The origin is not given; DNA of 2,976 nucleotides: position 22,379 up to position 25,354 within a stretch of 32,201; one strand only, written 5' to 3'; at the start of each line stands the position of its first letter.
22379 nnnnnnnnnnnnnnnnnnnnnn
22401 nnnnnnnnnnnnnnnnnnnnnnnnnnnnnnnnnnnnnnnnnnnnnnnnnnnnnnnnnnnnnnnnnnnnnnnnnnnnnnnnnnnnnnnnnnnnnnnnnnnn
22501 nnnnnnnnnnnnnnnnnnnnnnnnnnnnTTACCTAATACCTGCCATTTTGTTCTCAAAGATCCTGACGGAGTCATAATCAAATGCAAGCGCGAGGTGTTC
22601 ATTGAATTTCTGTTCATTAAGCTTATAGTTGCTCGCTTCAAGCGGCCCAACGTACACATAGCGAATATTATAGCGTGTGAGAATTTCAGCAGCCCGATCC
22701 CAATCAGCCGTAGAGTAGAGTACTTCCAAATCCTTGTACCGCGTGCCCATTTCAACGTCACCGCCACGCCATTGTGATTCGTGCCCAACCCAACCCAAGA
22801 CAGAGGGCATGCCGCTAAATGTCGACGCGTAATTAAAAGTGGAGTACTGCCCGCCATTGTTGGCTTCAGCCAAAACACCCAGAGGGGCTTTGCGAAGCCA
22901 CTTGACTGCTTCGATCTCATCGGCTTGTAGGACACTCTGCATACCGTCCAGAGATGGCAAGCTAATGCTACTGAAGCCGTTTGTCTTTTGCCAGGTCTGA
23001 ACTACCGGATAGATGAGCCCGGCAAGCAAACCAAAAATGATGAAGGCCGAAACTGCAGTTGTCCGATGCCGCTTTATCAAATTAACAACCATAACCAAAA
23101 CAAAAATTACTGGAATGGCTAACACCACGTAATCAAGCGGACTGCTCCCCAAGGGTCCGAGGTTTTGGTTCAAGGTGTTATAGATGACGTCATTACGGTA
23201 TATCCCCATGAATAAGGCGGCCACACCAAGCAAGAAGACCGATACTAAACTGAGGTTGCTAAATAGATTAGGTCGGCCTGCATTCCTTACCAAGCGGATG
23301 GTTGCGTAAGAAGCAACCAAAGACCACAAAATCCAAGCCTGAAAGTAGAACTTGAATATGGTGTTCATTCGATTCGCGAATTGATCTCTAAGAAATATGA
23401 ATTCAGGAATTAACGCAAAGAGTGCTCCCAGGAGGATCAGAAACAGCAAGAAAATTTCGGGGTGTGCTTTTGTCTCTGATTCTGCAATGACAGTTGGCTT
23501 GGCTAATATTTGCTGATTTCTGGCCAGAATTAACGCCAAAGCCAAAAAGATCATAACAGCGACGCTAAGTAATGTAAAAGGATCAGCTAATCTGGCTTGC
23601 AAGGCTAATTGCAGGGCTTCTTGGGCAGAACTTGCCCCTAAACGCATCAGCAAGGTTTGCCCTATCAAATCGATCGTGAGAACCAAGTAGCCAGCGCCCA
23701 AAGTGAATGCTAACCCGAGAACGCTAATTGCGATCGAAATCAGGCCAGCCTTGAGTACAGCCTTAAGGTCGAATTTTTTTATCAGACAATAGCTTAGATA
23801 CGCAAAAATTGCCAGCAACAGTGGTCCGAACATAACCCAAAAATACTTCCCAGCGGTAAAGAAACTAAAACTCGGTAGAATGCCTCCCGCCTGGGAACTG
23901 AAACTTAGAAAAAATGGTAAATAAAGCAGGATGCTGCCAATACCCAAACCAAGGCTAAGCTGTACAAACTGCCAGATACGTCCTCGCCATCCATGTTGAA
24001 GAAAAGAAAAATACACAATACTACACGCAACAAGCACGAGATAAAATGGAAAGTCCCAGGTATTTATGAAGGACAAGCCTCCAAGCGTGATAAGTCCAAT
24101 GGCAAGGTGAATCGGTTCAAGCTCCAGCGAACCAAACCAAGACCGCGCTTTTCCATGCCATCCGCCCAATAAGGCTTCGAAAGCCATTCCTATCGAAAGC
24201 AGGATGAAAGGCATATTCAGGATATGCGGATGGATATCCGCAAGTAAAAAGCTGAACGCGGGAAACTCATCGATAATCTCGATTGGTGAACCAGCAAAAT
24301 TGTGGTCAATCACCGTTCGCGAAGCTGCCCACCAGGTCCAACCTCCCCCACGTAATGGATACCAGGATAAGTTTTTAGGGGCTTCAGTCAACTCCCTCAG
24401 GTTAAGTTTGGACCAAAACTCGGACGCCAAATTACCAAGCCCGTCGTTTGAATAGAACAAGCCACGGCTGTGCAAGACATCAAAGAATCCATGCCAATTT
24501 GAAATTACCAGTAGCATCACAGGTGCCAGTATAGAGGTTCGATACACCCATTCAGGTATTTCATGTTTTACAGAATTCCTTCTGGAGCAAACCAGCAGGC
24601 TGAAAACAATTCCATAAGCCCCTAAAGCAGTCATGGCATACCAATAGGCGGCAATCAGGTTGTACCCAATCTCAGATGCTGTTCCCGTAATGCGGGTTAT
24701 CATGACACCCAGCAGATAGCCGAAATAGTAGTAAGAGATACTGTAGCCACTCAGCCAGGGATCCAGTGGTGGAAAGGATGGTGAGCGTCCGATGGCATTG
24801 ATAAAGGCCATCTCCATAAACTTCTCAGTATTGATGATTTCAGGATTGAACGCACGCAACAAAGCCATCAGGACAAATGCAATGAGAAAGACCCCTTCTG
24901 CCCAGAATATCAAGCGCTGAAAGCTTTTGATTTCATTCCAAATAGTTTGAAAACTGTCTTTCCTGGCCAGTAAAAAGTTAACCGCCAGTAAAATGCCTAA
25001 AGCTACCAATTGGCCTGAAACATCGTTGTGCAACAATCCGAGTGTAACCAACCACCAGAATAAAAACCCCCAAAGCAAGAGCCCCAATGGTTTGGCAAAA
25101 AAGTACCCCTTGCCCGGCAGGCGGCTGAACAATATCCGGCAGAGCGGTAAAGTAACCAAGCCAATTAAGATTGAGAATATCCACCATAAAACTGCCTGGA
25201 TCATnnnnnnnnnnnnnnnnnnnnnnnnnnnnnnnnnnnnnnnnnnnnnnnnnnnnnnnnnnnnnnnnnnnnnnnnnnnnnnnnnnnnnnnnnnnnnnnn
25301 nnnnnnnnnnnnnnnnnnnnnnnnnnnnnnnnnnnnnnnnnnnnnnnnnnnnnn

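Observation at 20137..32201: Tightly coupled operon built around three consecutive large polytopic membrane proteins (DUF2298 / Chlor_Arch_YYY type) plus GT4 and a SAM methyltransferase: candidate uncharacterised extracytoplasmic glycosylation system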

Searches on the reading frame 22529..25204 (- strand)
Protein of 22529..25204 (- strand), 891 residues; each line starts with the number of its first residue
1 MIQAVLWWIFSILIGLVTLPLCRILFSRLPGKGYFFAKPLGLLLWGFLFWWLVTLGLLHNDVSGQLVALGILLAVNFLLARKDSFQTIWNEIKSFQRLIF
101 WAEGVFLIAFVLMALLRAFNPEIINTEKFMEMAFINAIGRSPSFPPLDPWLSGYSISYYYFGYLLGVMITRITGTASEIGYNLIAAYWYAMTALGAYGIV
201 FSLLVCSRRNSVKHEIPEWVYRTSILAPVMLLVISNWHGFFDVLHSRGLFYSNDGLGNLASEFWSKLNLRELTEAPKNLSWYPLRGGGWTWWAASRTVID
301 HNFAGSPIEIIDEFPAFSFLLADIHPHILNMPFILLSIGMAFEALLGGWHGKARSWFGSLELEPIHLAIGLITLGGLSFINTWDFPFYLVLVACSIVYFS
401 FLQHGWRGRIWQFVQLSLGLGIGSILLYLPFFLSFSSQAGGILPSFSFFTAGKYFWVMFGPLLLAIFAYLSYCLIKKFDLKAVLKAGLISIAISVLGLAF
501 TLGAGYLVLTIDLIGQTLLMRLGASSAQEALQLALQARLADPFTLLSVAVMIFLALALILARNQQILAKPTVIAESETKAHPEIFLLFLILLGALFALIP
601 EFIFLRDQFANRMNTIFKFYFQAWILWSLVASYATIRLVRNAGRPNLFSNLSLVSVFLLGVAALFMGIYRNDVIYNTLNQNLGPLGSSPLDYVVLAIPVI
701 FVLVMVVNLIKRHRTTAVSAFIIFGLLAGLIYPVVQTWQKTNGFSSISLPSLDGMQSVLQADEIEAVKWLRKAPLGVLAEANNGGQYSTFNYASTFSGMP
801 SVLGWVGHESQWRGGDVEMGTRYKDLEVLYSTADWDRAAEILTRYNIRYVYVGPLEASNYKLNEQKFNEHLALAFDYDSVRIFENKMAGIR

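Call 5: search_protein_families(library=pfam, proteins=[window:22529-25204:-], max_evalue=0.01)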
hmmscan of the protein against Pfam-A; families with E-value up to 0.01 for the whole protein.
window:22529-25204:- (891 aa): 1 family
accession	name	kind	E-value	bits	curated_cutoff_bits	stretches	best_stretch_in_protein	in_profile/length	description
PF10060.15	DUF2298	-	2.6e-98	330.5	27.8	1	44-627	1-488/488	Uncharacterized membrane protein (DUF2298)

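Call 6: search_protein_families(library=ncbifam, proteins=[window:22529-25204:-], max_evalue=0.01)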
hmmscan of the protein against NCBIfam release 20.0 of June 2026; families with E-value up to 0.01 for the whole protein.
window:22529-25204:- (891 aa): 1 family
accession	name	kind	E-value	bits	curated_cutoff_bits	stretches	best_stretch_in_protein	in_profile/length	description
TIGR03662.1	Chlor_Arch_YYY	subfamily_domain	5.1e-132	442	300.25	2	3-675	4-574/727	chlor_Arch_YYY domain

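Call 12: find_homologous_proteins(query=window:22529-25204:-, max_evalue=1e-10)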
Query window:22529-25204:- (891 aa): 4663 proteins with E <= 1e-10 among 8000 candidates; the best 120 are listed.
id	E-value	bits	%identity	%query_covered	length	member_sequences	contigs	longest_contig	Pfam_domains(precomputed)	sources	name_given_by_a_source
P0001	0.0e+0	1989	100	100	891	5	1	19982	PF10060.16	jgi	-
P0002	0.0e+0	1718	85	100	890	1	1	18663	PF10060.16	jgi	jgi:YYY domain-containing protein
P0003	0.0e+0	1603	78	100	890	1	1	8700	PF10060.16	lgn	-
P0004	0.0e+0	1553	76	100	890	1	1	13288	PF10060.16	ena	-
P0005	0.0e+0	1551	76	100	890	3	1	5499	PF10060.16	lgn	-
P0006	0.0e+0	1541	75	100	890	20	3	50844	PF10060.16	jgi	jgi:YYY domain-containing protein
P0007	0.0e+0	1511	75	100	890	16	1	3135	PF10060.16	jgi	-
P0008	0.0e+0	1500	73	100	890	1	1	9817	PF10060.16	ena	-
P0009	0.0e+0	1296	64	100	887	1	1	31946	PF10060.16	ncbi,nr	ncbi:MAG: DUF2298 domain-containing protein [Anaerolineaceae bacterium]|nr:DUF2298 domain-containing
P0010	5.5e-281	953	50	98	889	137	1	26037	PF10060.16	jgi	-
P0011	3.3e-280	950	51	99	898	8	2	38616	PF10060.16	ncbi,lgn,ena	-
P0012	3.6e-277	940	50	99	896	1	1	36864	PF10060.16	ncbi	ncbi:MAG: DUF2298 domain-containing protein [Anaerolineaceae bacterium]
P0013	7.9e-274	929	49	99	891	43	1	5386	PF10060.16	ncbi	-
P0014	6.5e-273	926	50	98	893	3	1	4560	PF10060.16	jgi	-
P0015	2.1e-268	911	48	98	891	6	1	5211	PF10060.16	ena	-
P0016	2.6e-265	901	48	99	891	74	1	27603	PF10060.16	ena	-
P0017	6.7e-265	900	48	97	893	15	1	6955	PF10060.16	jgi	-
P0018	2.7e-262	891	48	99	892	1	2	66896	PF10060.16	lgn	-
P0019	3.3e-261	888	47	99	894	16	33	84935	PF10060.16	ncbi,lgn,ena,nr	ncbi:MAG TPA: DUF2298 domain-containing protein [Anaerolineaceae bacterium]|nr:DUF2298 domain-contai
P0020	1.6e-259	882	47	99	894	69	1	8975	PF10060.16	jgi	-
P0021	7.9e-257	873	47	99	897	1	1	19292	PF10060.16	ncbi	-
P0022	3.1e-256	871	48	99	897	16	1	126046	PF10060.16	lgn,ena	-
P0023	6.0e-253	860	69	61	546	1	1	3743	PF10060.16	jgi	jgi:uncharacterized membrane protein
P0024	8.8e-252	856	47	99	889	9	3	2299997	PF10060.16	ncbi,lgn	-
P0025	7.8e-248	843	48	99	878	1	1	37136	PF10060.16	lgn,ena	-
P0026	1.2e-245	836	47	97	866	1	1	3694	PF10060.16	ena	-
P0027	2.7e-244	832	47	99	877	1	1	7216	PF10060.16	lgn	-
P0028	3.9e-244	831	47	99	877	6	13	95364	PF10060.16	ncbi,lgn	-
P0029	1.3e-241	823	47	99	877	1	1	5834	PF10060.16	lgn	-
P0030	8.3e-241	820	46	100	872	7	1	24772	PF10060.16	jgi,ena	-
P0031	1.1e-240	820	47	99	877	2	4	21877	PF10060.16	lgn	-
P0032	2.4e-240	819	46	99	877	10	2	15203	PF10060.16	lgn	-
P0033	2.9e-240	818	47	98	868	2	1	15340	PF10060.16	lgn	-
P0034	2.3e-238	812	46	99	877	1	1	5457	PF10060.16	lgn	-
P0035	2.6e-238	812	45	99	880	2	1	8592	PF10060.16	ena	-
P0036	9.1e-238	810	46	99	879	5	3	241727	PF10060.16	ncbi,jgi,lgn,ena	jgi:YYY domain-containing protein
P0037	1.3e-237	809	46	99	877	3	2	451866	PF10060.16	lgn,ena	-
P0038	2.3e-237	809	46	99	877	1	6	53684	PF10060.16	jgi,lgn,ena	-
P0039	5.9e-237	807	46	99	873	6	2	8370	PF10060.16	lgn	-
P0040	7.0e-237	807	46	100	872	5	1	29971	PF10060.16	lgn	-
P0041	2.5e-236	805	46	99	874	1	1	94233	PF10060.16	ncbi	ncbi:MAG: DUF2298 domain-containing protein [Anaerolineaceae bacterium]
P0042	6.8e-236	804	45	99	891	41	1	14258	PF10060.16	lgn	-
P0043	9.0e-236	803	45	99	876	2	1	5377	PF10060.16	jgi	-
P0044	9.9e-236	803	44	99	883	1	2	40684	PF10060.16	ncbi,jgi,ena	-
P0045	1.3e-235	803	46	97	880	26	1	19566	PF10060.16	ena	-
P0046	1.7e-235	802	45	99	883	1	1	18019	PF10060.16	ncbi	-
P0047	2.1e-235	802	45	99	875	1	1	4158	PF10060.16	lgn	-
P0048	4.2e-235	801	44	99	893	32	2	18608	PF10060.16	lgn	-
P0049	9.1e-235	800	45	99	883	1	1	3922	PF10060.16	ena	-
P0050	2.5e-234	799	44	99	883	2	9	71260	PF10060.16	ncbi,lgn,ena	-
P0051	6.5e-234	797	45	99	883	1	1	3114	PF10060.16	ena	-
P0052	6.6e-234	797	45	99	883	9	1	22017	PF10060.16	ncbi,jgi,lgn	-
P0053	8.2e-234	797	44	99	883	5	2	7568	PF10060.16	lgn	-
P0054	9.0e-234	797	46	99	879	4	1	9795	PF10060.16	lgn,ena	-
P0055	9.1e-234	797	44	99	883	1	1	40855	PF10060.16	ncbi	-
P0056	9.3e-234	797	44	99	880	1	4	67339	PF10060.16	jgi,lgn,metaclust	metaclust:\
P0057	1.1e-233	797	45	99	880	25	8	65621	PF10060.16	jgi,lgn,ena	jgi:YYY domain-containing protein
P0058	1.4e-233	796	45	99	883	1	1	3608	PF10060.16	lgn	-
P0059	1.5e-233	796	45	99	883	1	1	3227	PF10060.16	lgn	-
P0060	1.8e-233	796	43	99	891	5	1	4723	PF10060.16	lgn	-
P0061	3.2e-233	795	46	99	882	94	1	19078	PF10060.16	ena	-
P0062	3.5e-233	795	45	99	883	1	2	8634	PF10060.16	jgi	jgi:YYY domain-containing protein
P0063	3.9e-233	795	45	99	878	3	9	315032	PF10060.16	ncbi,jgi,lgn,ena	ncbi:MAG: DUF2298 domain-containing protein [Anaerolineaceae bacterium]|jgi:YYY domain-containing pr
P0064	4.4e-233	795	45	99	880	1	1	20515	PF10060.16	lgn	-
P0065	4.9e-233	794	44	99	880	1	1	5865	PF10060.16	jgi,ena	-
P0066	5.0e-233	794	44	99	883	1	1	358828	PF10060.16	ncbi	-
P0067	7.6e-233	794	44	99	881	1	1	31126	PF10060.16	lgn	-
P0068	8.1e-233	794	44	99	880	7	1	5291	PF10060.16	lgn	-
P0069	8.6e-233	794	45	99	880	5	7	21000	PF10060.16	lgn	-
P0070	1.0e-232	793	45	99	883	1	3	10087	PF10060.16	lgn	-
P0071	1.6e-232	793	45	97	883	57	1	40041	PF10060.16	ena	-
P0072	1.6e-232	793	45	99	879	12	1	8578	PF10060.16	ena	-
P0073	2.4e-232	792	44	99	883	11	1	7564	PF10060.16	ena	-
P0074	2.6e-232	792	45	99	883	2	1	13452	PF10060.16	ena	-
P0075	3.7e-232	791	46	99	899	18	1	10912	PF10060.16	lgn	-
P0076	4.3e-232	791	44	99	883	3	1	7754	PF10060.16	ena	-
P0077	5.2e-232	791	44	99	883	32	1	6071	PF10060.16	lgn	-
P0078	8.4e-232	790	44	99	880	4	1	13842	PF10060.16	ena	-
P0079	1.2e-231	790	45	99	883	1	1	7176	PF10060.16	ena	-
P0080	2.6e-231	789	45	99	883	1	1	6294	PF10060.16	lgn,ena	-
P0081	3.0e-231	788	44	99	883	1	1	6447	PF10060.16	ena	-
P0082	3.5e-231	788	45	99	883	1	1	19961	PF10060.16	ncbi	-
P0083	3.7e-231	788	44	99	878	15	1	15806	PF10060.16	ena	-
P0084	4.8e-231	788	44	99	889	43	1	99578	PF10060.16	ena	-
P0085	6.6e-231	787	45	99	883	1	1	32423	PF10060.16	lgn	-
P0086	8.1e-231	787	44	99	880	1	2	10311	PF10060.16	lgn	-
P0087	9.9e-231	787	44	99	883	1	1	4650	PF10060.16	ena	-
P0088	1.2e-230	786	45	99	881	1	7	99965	PF10060.16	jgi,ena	-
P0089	1.2e-230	786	45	99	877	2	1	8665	PF10060.16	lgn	-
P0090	2.1e-230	786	44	99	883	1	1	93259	PF10060.16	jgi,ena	-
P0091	2.4e-230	785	45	99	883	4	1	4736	PF10060.16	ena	-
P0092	4.0e-230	785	45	99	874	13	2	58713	PF10060.16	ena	-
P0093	4.2e-230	785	44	99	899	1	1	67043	PF10060.16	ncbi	-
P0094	5.6e-230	784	44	99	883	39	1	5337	PF10060.16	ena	-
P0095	8.6e-230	784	44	99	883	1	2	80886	PF10060.16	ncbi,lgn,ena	-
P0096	9.7e-230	783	45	99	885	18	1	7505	PF10060.16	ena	-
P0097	1.5e-229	783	43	99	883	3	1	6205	PF10060.16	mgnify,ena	mgnify:FL=1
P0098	1.6e-229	783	44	99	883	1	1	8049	PF10060.16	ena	-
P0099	1.8e-229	783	45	99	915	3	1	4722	PF10060.16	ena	-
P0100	2.3e-229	782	44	99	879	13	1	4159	PF10060.16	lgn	-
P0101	2.5e-229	782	45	99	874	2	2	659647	PF10060.16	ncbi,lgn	-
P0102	3.5e-229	782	43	99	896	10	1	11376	PF10060.16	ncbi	-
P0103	5.4e-229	781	44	99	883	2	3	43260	PF10060.16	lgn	-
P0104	7.6e-229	780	45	99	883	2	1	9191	PF10060.16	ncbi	-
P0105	1.1e-228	780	45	99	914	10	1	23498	PF10060.16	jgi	-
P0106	1.2e-228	780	45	99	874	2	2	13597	PF10060.16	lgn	-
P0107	1.3e-228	780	44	99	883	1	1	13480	PF10060.16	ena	-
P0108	2.9e-228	779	45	99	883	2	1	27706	PF10060.16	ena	-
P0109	5.8e-228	778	45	99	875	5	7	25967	PF10060.16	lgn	-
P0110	2.1e-227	776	45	99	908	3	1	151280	PF10060.16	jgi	jgi:YYY domain-containing protein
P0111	2.5e-227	775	43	99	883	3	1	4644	PF10060.16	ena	-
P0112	5.4e-227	774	43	99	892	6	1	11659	PF10060.16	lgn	-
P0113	8.4e-227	774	44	99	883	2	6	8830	PF10060.16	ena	-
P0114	1.2e-226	773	44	99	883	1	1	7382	PF10060.16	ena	-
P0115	2.4e-226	772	44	99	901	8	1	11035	PF10060.16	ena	-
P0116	5.7e-226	771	46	99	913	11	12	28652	PF10060.16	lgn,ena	-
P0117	6.0e-226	771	42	99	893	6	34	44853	PF10060.16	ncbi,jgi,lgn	-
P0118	1.2e-225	770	43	99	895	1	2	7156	PF10060.16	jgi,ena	-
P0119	1.6e-225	769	43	98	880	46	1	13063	PF10060.16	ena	-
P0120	1.9e-225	769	44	99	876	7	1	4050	PF10060.16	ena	-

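Call 18: search_solved_structures(query=A1, max_evalue=10)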
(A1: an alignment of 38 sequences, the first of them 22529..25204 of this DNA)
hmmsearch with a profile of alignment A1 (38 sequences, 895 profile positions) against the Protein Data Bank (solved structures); distinct sequences matched with E-value up to 10: 5.
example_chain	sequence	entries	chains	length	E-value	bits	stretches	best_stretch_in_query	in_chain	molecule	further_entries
1l1y_A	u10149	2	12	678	0.27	12.4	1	754-809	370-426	cellobiohydrolase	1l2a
6b87_A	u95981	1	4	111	0.51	11.5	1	483-568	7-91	TMHC2_E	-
2e8c_A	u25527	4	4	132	1.1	10.4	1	831-889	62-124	Hypothetical protein Aq_1549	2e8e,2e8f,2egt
8zu1_A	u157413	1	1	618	1.3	10.1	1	755-809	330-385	cellulose CelS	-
2xfm_A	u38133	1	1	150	2.6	9.1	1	835-885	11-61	PIWI-LIKE PROTEIN 1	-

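Call 23: find_encoding_contigs(protein=window:22529-25204:-, flank=10000, max_places=3)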
Protein window:22529-25204:- (891 aa): 9 contigs read that carry it; 3 places shown.
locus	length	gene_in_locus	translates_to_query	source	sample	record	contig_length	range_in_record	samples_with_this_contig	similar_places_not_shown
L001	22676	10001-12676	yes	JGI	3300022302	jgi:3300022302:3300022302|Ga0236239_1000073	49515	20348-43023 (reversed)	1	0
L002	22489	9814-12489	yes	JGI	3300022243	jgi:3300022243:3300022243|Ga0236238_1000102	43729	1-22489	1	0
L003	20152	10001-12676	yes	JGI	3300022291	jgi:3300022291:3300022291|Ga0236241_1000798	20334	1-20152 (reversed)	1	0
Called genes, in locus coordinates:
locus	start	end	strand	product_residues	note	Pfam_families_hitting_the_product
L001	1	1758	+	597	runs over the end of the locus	PF00009:GTP_EFTU, PF03144:GTP_EFTU_D2, PF14492:EFG_III (weak), PF00679:EFG_C, PF06421:LepA_C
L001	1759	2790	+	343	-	PF03706:LPG_synthase_TM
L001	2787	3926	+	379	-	PF20706:GT4-conflict (faint), PF13439:Glyco_transf_4, PF13579:Glyco_trans_4_4, PF00534:Glycos_transf_1, PF13692:Glyco_trans_1_4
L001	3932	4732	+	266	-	PF13489:Methyltransf_23, PF13847:Methyltransf_31, PF08241:Methyltransf_11, PF08242:Methyltransf_12, PF13649:Methyltransf_25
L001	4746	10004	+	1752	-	PF10060:DUF2298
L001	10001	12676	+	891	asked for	PF10060:DUF2298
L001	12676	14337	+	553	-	-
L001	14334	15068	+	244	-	PF02224:Cytidylate_kin, PF13189:Cytidylate_kin2 (faint)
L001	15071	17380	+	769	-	PF00512:HisKA, PF02518:HATPase_c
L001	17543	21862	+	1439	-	PF04997:RNA_pol_Rpb1_1, PF00623:RNA_pol_Rpb1_2, PF04983:RNA_pol_Rpb1_3, PF05000:RNA_pol_Rpb1_4, PF04998:RNA_pol_Rpb1_5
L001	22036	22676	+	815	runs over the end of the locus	PF00521:DNA_topoisoIV, PF03989:DNA_gyraseA_C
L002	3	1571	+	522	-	?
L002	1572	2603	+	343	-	PF03706:LPG_synthase_TM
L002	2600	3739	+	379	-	PF20706:GT4-conflict (faint), PF13439:Glyco_transf_4, PF13579:Glyco_trans_4_4, PF00534:Glycos_transf_1, PF13692:Glyco_trans_1_4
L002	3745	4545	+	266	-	PF13489:Methyltransf_23, PF13847:Methyltransf_31, PF08241:Methyltransf_11, PF08242:Methyltransf_12, PF13649:Methyltransf_25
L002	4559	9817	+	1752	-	PF10060:DUF2298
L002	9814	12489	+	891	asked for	PF10060:DUF2298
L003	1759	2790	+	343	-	PF03706:LPG_synthase_TM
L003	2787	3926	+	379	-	PF20706:GT4-conflict (faint), PF13439:Glyco_transf_4, PF13579:Glyco_trans_4_4, PF00534:Glycos_transf_1, PF13692:Glyco_trans_1_4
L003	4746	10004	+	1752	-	PF10060:DUF2298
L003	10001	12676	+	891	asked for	PF10060:DUF2298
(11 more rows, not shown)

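Call 24: find_encoding_contigs(protein=P0024, flank=10000, max_places=1)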
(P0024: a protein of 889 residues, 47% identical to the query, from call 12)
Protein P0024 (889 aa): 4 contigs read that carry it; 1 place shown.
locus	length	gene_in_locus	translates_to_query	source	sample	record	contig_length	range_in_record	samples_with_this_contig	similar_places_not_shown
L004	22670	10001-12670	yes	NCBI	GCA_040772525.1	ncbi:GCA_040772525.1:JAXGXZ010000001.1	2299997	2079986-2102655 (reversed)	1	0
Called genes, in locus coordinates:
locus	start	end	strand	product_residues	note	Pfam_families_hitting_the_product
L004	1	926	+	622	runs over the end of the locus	PF00009:GTP_EFTU, PF03144:GTP_EFTU_D2, PF22042:EF-G_D2 (faint), PF14492:EFG_III (faint), PF00679:EFG_C, PF06421:LepA_C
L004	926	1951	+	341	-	PF03706:LPG_synthase_TM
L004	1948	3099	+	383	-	PF13439:Glyco_transf_4, PF13579:Glyco_trans_4_4, PF00534:Glycos_transf_1, PF13692:Glyco_trans_1_4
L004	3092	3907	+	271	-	PF13489:Methyltransf_23, PF13847:Methyltransf_31, PF08241:Methyltransf_11, PF08242:Methyltransf_12 (weak), PF13649:Methyltransf_25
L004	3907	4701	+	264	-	PF02475:TRM5-TYW2_MTfase (weak), PF05050:Methyltransf_21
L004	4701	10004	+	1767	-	PF10060:DUF2298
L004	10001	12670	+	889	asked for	PF10060:DUF2298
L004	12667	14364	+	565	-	-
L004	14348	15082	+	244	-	PF02224:Cytidylate_kin, PF13189:Cytidylate_kin2, PF13238:AAA_18 (faint)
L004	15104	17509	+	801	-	PF00512:HisKA, PF02518:HATPase_c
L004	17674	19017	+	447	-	-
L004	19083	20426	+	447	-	PF13229:Beta_helix (faint)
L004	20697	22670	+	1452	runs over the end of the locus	PF04997:RNA_pol_Rpb1_1, PF00623:RNA_pol_Rpb1_2, PF04983:RNA_pol_Rpb1_3, PF05000:RNA_pol_Rpb1_4, PF04998:RNA_pol_Rpb1_5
